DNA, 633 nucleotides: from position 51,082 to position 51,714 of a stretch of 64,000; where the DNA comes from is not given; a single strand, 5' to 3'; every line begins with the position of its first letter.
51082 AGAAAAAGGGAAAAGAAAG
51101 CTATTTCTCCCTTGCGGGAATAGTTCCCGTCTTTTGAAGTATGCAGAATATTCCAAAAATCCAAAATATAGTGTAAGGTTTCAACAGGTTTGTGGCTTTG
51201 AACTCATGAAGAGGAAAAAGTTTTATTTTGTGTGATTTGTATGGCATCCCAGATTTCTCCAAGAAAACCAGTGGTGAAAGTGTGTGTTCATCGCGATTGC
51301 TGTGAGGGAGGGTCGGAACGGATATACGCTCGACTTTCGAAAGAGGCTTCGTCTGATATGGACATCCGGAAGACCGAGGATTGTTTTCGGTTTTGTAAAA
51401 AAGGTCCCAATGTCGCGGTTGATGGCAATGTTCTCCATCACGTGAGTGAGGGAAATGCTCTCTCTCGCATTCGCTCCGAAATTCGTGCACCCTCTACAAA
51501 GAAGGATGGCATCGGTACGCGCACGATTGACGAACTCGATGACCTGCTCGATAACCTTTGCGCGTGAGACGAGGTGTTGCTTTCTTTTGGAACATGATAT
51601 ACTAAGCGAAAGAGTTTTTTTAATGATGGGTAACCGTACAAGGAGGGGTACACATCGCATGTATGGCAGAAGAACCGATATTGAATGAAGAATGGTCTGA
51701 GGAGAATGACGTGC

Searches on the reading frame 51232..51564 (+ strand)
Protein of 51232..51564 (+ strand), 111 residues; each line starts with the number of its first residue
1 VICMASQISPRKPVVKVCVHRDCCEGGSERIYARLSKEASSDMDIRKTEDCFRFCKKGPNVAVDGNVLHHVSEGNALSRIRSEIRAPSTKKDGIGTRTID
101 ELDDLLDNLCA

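Call 33: search_protein_families(library=pfam, proteins=[window:51232-51564:+], max_evalue=0.01)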
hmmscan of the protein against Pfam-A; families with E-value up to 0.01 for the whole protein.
window:51232-51564:+ (111 aa): 1 family
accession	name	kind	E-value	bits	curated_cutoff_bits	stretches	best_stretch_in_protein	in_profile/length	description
PF01257.25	2Fe-2S_thioredx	-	0.0024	18.2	24.8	1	12-76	65-137/145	Thioredoxin-like [2Fe-2S] ferredoxin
